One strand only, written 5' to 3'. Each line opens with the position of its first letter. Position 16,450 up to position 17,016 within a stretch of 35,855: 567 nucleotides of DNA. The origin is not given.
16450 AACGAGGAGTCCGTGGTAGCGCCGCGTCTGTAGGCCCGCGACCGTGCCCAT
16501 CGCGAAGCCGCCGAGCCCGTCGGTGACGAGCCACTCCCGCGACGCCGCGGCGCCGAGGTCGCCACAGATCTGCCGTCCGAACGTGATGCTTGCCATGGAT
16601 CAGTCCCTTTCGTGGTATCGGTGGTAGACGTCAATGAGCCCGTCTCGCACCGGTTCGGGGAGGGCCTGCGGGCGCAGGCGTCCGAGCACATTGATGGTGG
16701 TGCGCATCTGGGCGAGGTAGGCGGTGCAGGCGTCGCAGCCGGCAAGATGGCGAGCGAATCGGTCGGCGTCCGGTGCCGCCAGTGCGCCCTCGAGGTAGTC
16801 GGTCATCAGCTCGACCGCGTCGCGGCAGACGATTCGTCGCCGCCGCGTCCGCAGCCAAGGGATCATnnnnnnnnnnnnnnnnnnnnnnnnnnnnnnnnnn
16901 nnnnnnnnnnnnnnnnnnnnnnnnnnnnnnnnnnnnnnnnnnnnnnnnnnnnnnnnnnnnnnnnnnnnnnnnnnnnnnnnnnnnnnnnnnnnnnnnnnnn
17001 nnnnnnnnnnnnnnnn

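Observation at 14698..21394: Sigma-less RsrA-like anti-sigma paralog locked inside a seven-gene lactonase / GlcG / redoxin / DUF427 / debranching-enzyme operon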

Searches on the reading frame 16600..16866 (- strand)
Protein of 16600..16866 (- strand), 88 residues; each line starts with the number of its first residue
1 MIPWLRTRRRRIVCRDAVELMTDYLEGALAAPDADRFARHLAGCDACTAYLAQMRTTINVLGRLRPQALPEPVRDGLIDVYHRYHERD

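Call 4: search_protein_families(library=pfam, proteins=[window:16600-16866:-], max_evalue=0.01)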
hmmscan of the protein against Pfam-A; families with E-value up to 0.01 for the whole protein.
window:16600-16866:- (88 aa): 1 family
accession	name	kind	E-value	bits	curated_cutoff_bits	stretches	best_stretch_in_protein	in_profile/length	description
PF13490.11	zf-HC2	-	2.4e-11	43.9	22.2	1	14-47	1-34/35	Putative zinc-finger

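Call 5: search_protein_families(library=ncbifam, proteins=[window:16600-16866:-], max_evalue=0.01)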
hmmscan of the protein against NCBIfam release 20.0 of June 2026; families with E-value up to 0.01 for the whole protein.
window:16600-16866:- (88 aa): 3 families
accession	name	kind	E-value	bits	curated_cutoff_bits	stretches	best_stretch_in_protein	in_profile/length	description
NF052368.1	antisigmaE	subfamily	1e-07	31.7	50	1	14-56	4-46/48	anti-sigma factor family protein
NF052375.1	antisigma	equivalog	1.1e-07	32.1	100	1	20-78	1-59/217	anti-sigma factor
TIGR03988.1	antisig_RsrA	equivalog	2.3e-05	24.4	62.5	1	14-56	2-44/77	mycothiol system anti-sigma-R factor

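Call 7: find_homologous_proteins(query=window:16600-16866:-, max_evalue=0.001)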
Query window:16600-16866:- (88 aa): 41 proteins with E <= 0.001 among 42 candidates.
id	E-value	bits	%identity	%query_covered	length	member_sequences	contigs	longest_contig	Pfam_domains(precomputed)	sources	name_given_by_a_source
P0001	3.3e-53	195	100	100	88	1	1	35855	PF13490.12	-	-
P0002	3.9e-26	109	70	88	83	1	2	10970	PF13490.12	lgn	-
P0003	1.3e-24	104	65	82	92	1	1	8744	PF13490.12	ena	-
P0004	6.1e-24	102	60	95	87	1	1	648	PF13490.12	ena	-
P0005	3.1e-23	100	64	88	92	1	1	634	PF13490.12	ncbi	-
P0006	1.3e-21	95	60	77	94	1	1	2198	PF13490.12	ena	-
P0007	3.3e-21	93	60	76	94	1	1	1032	PF13490.12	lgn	-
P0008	7.5e-21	92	64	84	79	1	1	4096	PF13490.12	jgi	jgi:anti-sigma factor RsiW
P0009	1.3e-20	91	60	86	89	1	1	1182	PF13490.12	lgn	-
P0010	4.6e-20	90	55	88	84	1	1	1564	PF13490.12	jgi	-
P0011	9.2e-20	89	53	88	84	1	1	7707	PF13490.12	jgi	jgi:anti-sigma factor RsiW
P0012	1.5e-19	88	53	88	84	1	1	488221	PF13490.12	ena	-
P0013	1.6e-19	88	52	88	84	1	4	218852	PF13490.12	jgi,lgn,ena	-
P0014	2.0e-19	88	53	88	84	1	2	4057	PF13490.12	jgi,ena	jgi:anti-sigma factor RsiW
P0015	2.0e-19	88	53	88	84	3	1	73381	PF13490.12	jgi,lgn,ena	-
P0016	2.0e-19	88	57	88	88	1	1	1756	PF13490.12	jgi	jgi:anti-sigma factor RsiW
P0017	2.2e-19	87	53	94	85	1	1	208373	PF13490.12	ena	-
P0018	2.3e-19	87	52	88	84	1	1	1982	PF13490.12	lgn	-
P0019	2.5e-19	87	59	83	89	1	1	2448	PF13490.12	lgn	-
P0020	3.3e-19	87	60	82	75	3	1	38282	PF13490.12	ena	-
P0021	3.7e-19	87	52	92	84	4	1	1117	PF13490.12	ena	-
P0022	4.4e-19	86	52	85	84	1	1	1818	PF13490.12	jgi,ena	-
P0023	4.5e-19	86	61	82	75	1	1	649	PF13490.12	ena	-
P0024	5.6e-19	86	58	83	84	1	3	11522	PF13490.12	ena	-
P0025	6.2e-19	86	58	83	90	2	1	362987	PF13490.12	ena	-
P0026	6.5e-19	86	53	85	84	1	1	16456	PF13490.12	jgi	jgi:anti-sigma factor RsiW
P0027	6.7e-19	86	55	84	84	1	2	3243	PF13490.12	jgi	-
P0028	7.4e-19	86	53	88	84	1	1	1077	PF13490.12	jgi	jgi:anti-sigma factor RsiW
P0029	1.2e-18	85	54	82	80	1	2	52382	PF13490.12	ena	-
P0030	1.3e-18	85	55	91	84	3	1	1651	PF13490.12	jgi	jgi:anti-sigma factor RsiW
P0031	3.6e-18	84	59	80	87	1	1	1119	PF13490.12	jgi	jgi:anti-sigma factor RsiW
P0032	4.7e-18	83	55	84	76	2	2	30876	PF13490.12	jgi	jgi:anti-sigma factor RsiW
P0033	6.2e-18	83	55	83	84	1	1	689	PF13490.12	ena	-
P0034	8.5e-18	82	51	85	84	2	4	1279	PF13490.12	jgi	jgi:anti-sigma factor RsiW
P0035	2.3e-17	81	53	86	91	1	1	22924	PF13490.12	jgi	jgi:anti-sigma factor RsiW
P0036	2.5e-17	81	55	88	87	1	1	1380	PF13490.12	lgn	-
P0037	1.3e-16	79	58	84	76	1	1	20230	PF13490.12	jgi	jgi:hypothetical protein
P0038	1.3e-16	79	53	90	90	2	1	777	PF13490.12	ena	-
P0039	5.4e-16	77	54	86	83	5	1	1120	PF13490.12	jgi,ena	-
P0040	8.6e-15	73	51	86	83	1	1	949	PF13490.12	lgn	-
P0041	6.8e-14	70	60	66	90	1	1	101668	PF13490.12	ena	-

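Call 9: find_encoding_contigs(protein=P0002, flank=8000, max_places=3)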
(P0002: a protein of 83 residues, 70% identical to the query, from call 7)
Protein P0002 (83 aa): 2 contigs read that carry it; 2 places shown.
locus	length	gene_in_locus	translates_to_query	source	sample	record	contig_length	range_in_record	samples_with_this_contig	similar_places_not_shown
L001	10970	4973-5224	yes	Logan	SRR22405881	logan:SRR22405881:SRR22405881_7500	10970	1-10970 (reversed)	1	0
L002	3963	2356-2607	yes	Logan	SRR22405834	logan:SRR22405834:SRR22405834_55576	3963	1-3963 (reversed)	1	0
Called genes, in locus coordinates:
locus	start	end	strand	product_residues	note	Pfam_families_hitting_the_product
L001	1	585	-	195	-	?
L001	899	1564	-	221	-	PF07638:Sigma70_ECF (weak), PF04542:Sigma70_r2, PF04545:Sigma70_r4 (weak), PF08281:Sigma70_r4_2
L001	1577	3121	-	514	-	PF00732:GMC_oxred_N, PF00890:FAD_binding_2 (faint), PF07992:Pyr_redox_2 (faint), PF05199:GMC_oxred_C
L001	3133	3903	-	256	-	PF04199:Cyclase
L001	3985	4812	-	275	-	PF00106:adh_short, PF08659:KR, PF23441:SDR, PF13561:adh_short_C2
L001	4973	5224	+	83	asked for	PF13490:zf-HC2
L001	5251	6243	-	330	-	PF01263:Aldose_epim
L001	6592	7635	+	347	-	-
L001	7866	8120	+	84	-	PF02604:PhdYeFM_antitox (weak)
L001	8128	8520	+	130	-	PF01850:PIN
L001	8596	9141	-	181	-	PF13302:Acetyltransf_3, PF00583:Acetyltransf_1 (weak), PF13523:Acetyltransf_8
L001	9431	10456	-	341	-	PF20434:BD-FAE, PF07859:Abhydrolase_3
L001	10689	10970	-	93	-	?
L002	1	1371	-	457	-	?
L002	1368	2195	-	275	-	PF00106:adh_short, PF08659:KR, PF23441:SDR, PF13561:adh_short_C2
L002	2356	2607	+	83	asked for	PF13490:zf-HC2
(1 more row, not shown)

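Call 10: find_encoding_contigs(protein=P0012, flank=8000, max_places=3)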
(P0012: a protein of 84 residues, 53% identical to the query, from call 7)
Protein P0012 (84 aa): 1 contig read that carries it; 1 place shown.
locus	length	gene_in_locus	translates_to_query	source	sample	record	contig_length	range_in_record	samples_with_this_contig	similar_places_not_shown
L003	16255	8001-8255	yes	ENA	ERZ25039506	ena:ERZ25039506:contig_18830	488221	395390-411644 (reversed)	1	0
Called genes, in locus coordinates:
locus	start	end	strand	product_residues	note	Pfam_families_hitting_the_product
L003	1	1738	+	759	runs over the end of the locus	-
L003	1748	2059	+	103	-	-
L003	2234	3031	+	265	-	-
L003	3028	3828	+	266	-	-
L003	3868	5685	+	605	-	PF00009:GTP_EFTU, PF01926:MMR_HSR1 (weak), PF22042:EF-G_D2, PF03144:GTP_EFTU_D2, PF00679:EFG_C, PF21018:BipA_C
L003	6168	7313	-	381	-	PF10282:Lactonase (faint)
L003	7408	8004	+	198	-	PF07638:Sigma70_ECF (faint), PF04542:Sigma70_r2, PF08281:Sigma70_r4_2, PF04545:Sigma70_r4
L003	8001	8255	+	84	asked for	PF13490:zf-HC2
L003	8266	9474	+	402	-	PF00462:Glutaredoxin, PF01266:DAO (faint), PF01946:Thi4 (weak), PF00890:FAD_binding_2 (faint), PF03486:HI0933_like (faint), PF07992:Pyr_redox_2, PF13738:Pyr_redox_3, PF00070:Pyr_redox, +2 more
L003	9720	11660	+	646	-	PF00989:PAS (weak), PF08447:PAS_3, PF00989:PAS (weak), PF08448:PAS_4, PF08447:PAS_3, PF00512:HisKA, PF02518:HATPase_c, PF00072:Response_reg, +1 more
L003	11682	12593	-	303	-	PF00800:PDT, PF01842:ACT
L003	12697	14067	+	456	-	PF00282:Pyridoxal_deC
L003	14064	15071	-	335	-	PF00491:Arginase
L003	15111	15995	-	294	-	PF00561:Abhydrolase_1, PF12697:Abhydrolase_6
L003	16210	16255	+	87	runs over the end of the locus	PF10604:Polyketide_cyc2 (weak)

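Call 11: find_encoding_contigs(protein=P0025, flank=8000, max_places=3)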
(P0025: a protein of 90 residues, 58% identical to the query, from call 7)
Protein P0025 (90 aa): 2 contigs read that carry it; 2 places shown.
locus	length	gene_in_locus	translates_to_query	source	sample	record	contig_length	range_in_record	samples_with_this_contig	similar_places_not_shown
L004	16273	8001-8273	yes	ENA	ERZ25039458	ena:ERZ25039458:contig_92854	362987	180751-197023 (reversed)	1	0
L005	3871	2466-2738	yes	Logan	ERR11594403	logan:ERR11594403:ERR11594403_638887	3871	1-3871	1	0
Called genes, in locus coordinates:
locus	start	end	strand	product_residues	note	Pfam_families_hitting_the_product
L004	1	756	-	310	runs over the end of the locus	PF00005:ABC_tran, PF02463:SMC_N (faint), PF13304:AAA_21 (faint), PF08402:TOBE_2, PF12857:TOBE_3 (weak)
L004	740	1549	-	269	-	PF00528:BPD_transp_1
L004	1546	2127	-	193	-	PF00528:BPD_transp_1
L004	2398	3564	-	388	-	PF13531:SBP_bac_11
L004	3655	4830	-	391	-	PF07690:MFS_1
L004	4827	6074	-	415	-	PF00067:p450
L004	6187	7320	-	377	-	PF10282:Lactonase (weak)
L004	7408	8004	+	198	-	PF07638:Sigma70_ECF (faint), PF04542:Sigma70_r2, PF08281:Sigma70_r4_2, PF04545:Sigma70_r4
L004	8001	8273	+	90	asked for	PF13490:zf-HC2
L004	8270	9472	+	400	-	PF00462:Glutaredoxin, PF01946:Thi4 (weak), PF01266:DAO (weak), PF07992:Pyr_redox_2, PF12831:FAD_oxidored (weak), PF13450:NAD_binding_8 (weak), PF13738:Pyr_redox_3, PF00070:Pyr_redox, +2 more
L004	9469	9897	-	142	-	PF00383:dCMP_cyt_deam_1, PF14437:MafB19-deam, PF14439:Bd3614-deam (weak)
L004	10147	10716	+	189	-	PF00202:Aminotran_3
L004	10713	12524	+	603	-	PF00202:Aminotran_3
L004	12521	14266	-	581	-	PF00171:Aldedh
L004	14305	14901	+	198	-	-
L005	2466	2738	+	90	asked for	PF13490:zf-HC2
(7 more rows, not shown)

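Call 14: find_encoding_contigs(protein=P0003, flank=10000, max_places=3)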
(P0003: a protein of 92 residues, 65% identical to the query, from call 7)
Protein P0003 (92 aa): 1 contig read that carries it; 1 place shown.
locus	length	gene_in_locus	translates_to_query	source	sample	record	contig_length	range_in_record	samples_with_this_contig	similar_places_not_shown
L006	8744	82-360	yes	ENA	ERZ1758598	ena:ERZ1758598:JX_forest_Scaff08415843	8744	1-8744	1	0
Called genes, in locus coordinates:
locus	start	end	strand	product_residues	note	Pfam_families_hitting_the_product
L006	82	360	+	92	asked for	PF13490:zf-HC2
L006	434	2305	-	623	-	PF00128:Alpha-amylase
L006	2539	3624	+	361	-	PF03372:Exo_endo_phos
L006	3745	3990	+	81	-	-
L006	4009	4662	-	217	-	PF01106:NifU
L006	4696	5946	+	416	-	PF18130:ATPgrasp_N, PF01071:GARS_A (weak), PF13535:ATP-grasp_4, PF18603:LAL_C2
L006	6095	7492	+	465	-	PF02310:B12-binding, PF04055:Radical_SAM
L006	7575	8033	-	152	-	PF10604:Polyketide_cyc2, PF03364:Polyketide_cyc (faint)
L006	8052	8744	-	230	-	?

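Call 15: find_encoding_contigs(protein=P0020, flank=10000, max_places=3)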
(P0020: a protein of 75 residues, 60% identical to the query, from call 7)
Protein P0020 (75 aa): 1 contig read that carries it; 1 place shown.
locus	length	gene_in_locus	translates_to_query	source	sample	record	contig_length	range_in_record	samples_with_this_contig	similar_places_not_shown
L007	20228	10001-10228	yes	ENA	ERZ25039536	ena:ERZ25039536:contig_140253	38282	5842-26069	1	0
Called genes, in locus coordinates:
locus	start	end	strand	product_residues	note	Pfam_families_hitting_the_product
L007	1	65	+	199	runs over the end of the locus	-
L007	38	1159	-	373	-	PF00296:Bac_luciferase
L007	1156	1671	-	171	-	PF22234:Rv2466c-like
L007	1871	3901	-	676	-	PF25872:HTH_77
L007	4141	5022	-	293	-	PF00486:Trans_reg_C (weak), PF03704:BTAD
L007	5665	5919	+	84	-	PF06305:LapA_dom (weak)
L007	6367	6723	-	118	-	-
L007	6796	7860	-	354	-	PF21320:WHD_Rv2258c, PF13489:Methyltransf_23, PF00891:Methyltransf_2, PF05175:MTS (weak), PF13649:Methyltransf_25, PF13847:Methyltransf_31, PF08241:Methyltransf_11, PF08242:Methyltransf_12, +1 more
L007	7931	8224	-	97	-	-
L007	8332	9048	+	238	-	-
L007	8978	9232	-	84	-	PF13490:zf-HC2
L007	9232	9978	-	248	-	PF07638:Sigma70_ECF (faint), PF04542:Sigma70_r2, PF04545:Sigma70_r4 (weak), PF08281:Sigma70_r4_2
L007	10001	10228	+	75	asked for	PF13490:zf-HC2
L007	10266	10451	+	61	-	-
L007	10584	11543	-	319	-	PF00389:2-Hacid_dh, PF02826:2-Hacid_dh_C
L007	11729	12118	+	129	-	-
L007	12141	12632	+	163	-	PF04191:PEMT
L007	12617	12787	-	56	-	-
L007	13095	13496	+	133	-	-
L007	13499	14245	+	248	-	-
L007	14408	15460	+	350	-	PF12704:MacB_PCD (weak)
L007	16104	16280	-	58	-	PF12706:Lactamase_B_2 (weak)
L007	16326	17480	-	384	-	-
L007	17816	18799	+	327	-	PF00072:Response_reg (weak), PF00211:Guanylate_cyc (weak)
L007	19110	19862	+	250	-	PF00005:ABC_tran, PF02463:SMC_N (faint), PF13304:AAA_21 (faint)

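Call 16: find_encoding_contigs(protein=P0008, flank=10000, max_places=3)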
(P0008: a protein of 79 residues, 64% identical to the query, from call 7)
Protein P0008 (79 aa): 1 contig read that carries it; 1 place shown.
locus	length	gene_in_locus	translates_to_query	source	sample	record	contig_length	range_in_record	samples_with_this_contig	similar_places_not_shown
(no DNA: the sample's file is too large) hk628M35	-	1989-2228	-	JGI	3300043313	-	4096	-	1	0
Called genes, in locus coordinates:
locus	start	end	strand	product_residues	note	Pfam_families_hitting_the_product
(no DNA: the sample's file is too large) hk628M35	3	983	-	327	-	?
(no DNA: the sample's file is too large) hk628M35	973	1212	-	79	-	PF13490:zf-HC2 (weak)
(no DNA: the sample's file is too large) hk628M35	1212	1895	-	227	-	PF07638:Sigma70_ECF (weak), PF04542:Sigma70_r2, PF08281:Sigma70_r4_2, PF04545:Sigma70_r4 (faint)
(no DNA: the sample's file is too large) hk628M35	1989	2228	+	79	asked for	PF13490:zf-HC2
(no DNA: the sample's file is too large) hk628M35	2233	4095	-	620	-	?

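Call 30: find_related_loci(query=A1, collection=metagenome_contigs, flank=10000)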
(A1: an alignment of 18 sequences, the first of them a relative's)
Query A1 (88 aa) in metagenome_contigs; peptide patterns used: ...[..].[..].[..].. (x = any residue, [..] = any of these).
600 stretches matched a pattern (row limit reached: there are more); 557 encode a relative of the query (tblastn E <= 1e-3); the best 80 are kept; 80 distinct loci.
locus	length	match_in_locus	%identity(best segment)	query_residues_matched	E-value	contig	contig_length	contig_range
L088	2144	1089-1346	55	1-86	1e-26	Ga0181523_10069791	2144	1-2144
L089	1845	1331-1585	54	1-85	3e-26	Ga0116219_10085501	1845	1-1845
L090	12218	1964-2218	55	1-85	2e-25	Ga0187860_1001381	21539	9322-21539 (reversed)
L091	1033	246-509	51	1-88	7e-26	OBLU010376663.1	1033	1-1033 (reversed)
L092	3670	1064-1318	53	1-85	2e-25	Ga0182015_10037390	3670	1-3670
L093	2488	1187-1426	55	7-86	2e-25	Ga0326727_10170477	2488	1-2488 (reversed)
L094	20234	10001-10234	58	8-85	3e-25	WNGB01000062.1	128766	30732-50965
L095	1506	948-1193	55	5-86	4e-25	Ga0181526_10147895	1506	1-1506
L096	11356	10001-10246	51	3-84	5e-25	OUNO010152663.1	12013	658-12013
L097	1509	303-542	58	4-84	6e-25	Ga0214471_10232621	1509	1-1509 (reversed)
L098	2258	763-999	52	3-81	1e-24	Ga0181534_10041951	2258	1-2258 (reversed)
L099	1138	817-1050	58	9-86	7e-25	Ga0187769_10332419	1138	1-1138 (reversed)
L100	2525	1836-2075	54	9-88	2e-24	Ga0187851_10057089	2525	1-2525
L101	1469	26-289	53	2-86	1e-24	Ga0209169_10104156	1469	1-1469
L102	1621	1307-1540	56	8-85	2e-24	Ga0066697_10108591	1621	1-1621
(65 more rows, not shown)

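Call 32: find_encoding_contigs(protein=P0037, flank=10000, max_places=3)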
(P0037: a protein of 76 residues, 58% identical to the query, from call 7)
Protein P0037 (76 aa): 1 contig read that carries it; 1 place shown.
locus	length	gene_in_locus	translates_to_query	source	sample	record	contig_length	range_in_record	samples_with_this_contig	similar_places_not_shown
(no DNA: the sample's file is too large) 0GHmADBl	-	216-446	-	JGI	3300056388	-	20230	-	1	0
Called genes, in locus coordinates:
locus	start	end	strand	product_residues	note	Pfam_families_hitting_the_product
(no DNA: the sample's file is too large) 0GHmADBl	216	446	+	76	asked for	PF13490:zf-HC2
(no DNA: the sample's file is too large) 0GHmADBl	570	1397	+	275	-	PF00106:adh_short, PF08659:KR, PF13561:adh_short_C2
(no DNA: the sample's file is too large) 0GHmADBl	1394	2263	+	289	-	PF04199:Cyclase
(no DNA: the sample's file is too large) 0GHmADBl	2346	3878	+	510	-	PF00732:GMC_oxred_N, PF05199:GMC_oxred_C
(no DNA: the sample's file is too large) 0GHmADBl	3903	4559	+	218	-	PF07638:Sigma70_ECF (weak), PF04542:Sigma70_r2, PF08281:Sigma70_r4_2, PF04545:Sigma70_r4 (weak)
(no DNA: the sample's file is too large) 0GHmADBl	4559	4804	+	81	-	PF13490:zf-HC2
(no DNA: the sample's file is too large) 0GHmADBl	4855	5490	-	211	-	PF24703:DUF7666 (weak)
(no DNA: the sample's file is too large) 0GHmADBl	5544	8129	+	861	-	PF22422:MGH1-like_GH, PF03200:Glyco_hydro_63 (faint), PF22422:MGH1-like_GH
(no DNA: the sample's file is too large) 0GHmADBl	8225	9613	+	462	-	PF01946:Thi4 (weak), PF03486:HI0933_like (faint), PF07992:Pyr_redox_2, PF13450:NAD_binding_8 (faint), PF13738:Pyr_redox_3 (faint), PF00070:Pyr_redox, PF02852:Pyr_redox_dim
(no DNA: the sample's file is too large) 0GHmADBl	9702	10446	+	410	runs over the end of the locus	PF00999:Na_H_Exchanger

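Call 33: find_encoding_contigs(protein=P0006, flank=10000, max_places=3)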
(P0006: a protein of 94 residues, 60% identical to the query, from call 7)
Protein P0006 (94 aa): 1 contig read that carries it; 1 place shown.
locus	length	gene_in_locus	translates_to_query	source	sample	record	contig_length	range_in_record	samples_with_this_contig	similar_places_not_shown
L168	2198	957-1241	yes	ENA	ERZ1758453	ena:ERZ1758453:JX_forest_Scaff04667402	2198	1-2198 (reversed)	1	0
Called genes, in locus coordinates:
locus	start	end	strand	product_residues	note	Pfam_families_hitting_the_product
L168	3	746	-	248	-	?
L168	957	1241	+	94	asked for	PF13490:zf-HC2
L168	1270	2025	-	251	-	PF12840:HTH_20, PF08327:AHSA1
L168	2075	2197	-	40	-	?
